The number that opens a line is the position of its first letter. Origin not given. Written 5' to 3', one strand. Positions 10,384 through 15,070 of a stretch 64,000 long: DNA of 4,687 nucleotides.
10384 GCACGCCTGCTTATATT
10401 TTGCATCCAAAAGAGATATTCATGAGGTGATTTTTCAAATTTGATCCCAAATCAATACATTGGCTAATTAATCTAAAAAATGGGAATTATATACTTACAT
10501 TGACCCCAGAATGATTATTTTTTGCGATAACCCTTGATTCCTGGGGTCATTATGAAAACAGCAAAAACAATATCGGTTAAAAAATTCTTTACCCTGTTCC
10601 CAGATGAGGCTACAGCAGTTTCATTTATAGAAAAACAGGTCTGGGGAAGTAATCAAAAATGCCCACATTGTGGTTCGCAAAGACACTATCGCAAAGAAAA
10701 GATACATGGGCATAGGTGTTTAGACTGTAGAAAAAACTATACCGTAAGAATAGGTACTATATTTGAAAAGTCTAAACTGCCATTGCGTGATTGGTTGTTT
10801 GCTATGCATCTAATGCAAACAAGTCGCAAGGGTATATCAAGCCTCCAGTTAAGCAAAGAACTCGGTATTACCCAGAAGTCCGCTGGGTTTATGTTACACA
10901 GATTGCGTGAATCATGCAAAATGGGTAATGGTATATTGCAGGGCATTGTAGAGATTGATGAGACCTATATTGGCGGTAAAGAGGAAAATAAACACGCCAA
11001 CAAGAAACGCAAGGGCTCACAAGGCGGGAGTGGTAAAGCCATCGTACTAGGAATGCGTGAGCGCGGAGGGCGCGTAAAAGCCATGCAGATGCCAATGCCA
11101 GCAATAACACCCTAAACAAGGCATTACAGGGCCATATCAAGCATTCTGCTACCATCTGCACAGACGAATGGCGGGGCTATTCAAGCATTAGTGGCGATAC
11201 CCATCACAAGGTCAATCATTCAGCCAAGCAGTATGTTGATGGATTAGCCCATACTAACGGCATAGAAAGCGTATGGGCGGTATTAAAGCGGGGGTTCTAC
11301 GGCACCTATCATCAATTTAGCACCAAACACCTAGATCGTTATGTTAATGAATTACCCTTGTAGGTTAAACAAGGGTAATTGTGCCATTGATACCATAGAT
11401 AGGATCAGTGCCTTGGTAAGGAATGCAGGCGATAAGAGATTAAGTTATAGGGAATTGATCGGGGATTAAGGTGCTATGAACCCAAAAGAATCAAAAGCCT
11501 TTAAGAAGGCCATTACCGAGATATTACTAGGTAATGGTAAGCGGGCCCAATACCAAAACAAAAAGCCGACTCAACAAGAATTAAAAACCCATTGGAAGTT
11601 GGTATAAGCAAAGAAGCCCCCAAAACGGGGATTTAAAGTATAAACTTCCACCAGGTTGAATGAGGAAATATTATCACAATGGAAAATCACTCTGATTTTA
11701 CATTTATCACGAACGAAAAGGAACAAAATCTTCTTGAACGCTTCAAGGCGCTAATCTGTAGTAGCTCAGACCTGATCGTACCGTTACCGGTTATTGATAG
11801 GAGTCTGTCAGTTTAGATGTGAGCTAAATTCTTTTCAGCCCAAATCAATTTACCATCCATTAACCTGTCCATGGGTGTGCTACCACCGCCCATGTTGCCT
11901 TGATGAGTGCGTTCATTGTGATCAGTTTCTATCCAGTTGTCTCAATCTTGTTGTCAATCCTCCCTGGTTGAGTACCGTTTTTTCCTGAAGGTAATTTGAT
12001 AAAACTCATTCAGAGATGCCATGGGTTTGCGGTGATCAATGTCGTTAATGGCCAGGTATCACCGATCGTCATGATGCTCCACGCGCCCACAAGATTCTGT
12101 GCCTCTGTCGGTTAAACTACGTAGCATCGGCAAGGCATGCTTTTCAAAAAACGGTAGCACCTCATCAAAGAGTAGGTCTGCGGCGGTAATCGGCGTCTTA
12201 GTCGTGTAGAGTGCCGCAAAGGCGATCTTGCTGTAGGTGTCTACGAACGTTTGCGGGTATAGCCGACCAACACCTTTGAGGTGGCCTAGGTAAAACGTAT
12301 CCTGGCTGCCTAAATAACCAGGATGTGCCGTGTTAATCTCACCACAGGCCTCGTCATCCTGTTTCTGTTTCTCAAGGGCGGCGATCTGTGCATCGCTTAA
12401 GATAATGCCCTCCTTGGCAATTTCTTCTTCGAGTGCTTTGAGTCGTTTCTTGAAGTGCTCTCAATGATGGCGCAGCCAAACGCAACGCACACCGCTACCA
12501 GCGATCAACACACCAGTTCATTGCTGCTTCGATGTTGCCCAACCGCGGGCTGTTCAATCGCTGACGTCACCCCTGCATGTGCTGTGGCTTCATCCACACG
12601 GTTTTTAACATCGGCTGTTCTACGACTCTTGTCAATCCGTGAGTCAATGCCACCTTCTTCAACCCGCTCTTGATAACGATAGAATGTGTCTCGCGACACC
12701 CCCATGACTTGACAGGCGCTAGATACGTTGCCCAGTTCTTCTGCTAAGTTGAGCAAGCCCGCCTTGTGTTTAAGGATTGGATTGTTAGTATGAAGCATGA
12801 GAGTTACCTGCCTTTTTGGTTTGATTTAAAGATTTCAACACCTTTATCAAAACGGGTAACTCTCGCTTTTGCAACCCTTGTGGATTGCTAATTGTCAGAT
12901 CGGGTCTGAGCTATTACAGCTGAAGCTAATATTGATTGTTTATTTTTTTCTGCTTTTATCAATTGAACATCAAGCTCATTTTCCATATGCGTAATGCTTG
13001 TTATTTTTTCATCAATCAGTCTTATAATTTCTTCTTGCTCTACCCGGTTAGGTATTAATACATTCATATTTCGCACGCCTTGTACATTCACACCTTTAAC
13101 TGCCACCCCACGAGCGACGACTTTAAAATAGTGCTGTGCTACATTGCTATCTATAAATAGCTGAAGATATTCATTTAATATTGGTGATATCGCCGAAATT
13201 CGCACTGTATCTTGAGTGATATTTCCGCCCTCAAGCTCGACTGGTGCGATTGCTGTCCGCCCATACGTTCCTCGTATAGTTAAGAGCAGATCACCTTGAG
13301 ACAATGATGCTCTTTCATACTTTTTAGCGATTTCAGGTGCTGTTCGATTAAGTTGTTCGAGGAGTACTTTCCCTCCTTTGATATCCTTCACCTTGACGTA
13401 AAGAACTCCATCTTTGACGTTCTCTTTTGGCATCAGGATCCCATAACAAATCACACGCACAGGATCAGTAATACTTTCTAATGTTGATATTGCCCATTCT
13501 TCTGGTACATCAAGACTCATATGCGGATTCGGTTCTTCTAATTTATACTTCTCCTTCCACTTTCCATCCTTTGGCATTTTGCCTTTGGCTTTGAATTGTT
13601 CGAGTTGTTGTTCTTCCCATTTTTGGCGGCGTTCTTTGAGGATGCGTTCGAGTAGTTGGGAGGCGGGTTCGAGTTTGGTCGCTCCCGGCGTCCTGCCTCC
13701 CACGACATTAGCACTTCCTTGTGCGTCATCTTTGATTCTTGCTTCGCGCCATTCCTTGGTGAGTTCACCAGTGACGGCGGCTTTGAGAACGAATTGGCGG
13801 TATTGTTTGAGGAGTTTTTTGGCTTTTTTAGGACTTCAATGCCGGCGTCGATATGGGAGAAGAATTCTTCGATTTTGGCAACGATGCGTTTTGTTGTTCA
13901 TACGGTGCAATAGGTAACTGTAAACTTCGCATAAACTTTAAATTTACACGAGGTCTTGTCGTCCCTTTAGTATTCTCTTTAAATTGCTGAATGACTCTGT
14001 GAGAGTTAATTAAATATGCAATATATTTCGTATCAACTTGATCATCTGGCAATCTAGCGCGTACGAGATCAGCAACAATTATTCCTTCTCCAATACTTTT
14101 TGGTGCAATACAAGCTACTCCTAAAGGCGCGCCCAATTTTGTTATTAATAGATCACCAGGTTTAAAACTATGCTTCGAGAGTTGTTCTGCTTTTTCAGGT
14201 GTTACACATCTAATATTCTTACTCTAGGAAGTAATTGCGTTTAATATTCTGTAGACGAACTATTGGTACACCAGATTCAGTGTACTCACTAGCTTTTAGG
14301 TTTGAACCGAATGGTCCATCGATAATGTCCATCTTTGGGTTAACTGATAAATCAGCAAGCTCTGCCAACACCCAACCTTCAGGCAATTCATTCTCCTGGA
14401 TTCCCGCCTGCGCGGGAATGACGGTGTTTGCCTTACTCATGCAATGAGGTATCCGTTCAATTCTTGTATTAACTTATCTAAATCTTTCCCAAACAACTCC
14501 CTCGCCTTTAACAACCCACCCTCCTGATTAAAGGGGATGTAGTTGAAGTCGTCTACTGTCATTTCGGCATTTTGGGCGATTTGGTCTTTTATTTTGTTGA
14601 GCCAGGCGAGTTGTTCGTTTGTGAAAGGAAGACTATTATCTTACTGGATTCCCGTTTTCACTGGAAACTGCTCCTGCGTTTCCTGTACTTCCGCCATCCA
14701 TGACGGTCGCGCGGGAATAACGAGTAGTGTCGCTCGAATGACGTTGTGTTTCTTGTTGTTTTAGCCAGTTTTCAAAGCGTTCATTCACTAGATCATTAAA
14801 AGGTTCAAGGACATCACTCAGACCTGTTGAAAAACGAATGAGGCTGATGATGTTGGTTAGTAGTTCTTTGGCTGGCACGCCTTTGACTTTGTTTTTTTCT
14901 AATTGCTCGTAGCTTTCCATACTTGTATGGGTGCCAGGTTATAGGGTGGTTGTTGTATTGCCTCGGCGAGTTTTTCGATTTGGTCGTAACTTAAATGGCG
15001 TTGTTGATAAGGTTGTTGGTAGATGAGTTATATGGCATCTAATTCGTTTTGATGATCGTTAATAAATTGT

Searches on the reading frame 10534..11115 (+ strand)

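Call 16: search_protein_families(library=pfam, proteins=[window:10534-11115:+], max_evalue=0.01)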
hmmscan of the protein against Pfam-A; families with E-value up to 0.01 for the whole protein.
window:10534-11115:+ (193 aa): 3 families
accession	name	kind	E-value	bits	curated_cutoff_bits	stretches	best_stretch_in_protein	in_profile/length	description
PF12762.13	DDE_Tnp_IS1595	-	4.3e-11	43.5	27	1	135-182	2-54/153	ISXO2-like transposase domain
PF12760.12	Zn_ribbon_IS1595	-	3.3e-09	37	25.4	1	23-67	1-45/46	Transposase zinc-ribbon domain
PF22191.2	IBR_1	-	0.0076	16.6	27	0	41-75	4-37/47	IBR domain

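Call 65: search_protein_families(library=ncbifam, proteins=[window:10534-11115:+], max_evalue=0.00001)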
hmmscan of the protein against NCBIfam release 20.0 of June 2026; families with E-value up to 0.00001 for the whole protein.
window:10534-11115:+ (193 aa): 1 family
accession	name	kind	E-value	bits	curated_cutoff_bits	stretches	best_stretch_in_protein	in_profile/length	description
NF033547.1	transpos_IS1595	equivalog_domain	1.5e-28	100.2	75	1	79-186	1-114/215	IS1595 family transposase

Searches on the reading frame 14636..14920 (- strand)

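Call 16: search_protein_families(library=pfam, proteins=[window:14636-14920:-], max_evalue=0.01)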
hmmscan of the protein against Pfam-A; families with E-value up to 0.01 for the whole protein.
window:14636-14920:- (94 aa): 1 family
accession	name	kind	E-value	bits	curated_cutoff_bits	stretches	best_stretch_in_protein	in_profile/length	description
PF08463.15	EcoEI_R_C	-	6.4e-06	26.8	24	1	6-57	51-100/163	EcoEI R protein C-terminal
